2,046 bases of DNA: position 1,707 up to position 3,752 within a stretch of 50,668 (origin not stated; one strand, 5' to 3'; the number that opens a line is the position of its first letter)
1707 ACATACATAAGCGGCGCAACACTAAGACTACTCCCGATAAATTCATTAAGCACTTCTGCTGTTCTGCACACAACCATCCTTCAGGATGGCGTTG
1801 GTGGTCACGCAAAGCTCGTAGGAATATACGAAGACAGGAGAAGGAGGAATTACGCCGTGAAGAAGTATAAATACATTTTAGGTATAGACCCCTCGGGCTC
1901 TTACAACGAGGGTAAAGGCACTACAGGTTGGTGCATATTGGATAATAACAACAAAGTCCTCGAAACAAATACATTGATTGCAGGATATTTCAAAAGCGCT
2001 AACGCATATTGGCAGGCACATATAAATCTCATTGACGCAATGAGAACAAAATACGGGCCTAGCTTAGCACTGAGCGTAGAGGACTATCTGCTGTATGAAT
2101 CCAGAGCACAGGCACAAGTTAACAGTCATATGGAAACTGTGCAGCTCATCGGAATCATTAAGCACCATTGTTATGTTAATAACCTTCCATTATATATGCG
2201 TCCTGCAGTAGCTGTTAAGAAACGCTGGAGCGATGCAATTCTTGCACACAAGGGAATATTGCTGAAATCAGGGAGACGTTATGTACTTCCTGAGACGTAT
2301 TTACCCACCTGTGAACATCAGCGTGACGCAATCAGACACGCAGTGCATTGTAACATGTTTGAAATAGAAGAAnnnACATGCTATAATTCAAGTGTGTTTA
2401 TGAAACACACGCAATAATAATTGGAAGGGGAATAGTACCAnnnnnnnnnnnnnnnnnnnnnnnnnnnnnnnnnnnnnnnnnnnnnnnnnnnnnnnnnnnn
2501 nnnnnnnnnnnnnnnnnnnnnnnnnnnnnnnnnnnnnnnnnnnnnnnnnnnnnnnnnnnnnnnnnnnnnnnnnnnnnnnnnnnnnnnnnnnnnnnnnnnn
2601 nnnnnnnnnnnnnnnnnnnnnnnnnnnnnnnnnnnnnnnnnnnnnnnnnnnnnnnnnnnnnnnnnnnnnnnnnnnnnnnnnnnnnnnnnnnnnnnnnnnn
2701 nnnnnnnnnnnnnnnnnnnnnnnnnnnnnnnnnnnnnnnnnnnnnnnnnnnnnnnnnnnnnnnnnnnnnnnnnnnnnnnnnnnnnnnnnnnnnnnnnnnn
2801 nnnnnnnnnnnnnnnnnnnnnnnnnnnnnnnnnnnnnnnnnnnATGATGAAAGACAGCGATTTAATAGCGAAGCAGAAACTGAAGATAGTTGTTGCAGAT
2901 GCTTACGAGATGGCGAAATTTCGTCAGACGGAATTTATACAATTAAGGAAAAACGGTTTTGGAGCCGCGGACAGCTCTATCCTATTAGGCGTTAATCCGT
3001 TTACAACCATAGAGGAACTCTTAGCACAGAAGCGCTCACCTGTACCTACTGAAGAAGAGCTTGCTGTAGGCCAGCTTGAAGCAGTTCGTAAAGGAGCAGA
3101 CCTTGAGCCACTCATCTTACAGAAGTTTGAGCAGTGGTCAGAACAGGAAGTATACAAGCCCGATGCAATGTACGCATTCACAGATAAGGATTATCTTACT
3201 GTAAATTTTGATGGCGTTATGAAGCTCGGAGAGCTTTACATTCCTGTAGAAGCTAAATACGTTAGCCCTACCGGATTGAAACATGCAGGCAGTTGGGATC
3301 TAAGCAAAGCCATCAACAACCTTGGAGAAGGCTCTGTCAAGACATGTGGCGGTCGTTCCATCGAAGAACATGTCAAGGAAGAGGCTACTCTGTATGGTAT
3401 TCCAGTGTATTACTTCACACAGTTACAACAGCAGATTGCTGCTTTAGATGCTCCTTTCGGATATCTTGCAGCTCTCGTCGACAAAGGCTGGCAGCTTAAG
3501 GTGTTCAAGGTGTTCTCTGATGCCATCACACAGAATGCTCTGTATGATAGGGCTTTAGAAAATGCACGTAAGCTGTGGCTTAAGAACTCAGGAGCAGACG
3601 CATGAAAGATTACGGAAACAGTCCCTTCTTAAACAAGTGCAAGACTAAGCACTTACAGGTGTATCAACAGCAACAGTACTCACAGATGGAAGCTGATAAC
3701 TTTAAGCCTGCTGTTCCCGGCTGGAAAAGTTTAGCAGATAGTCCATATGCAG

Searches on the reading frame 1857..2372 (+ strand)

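Call 77: search_protein_families(library=pfam, proteins=[window:1857-2372:+], max_evalue=0.01)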
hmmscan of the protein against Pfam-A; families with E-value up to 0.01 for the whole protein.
window:1857-2372:+ (172 aa): 0 families

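Call 87: search_protein_families(library=phrogs, proteins=[window:1857-2372:+], max_evalue=0.001)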
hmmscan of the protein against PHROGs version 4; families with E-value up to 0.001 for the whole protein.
window:1857-2372:+ (172 aa): 2 families
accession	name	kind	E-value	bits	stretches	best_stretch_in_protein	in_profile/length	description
phrog_1981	-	unknown function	1.2e-10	42.4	1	2-167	24-182/217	-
phrog_1770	-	DNA, RNA and nucleotide metabolism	0.00058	20.9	1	5-126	4-106/158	Holliday junction resolvase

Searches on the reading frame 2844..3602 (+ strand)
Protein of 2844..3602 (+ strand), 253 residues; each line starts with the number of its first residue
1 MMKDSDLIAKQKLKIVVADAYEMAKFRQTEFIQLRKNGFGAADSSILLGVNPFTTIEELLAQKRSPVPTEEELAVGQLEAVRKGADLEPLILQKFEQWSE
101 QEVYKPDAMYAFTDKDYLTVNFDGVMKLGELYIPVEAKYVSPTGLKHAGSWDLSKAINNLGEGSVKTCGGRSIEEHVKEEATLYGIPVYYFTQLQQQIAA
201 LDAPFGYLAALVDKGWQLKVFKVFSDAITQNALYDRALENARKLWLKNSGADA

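Call 77: search_protein_families(library=pfam, proteins=[window:2844-3602:+], max_evalue=0.01)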
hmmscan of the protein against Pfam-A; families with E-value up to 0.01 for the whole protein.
window:2844-3602:+ (253 aa): 1 family
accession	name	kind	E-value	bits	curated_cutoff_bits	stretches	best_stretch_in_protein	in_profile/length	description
PF09588.16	YqaJ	-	7.2e-11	43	22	1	30-199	1-145/150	YqaJ-like viral recombinase domain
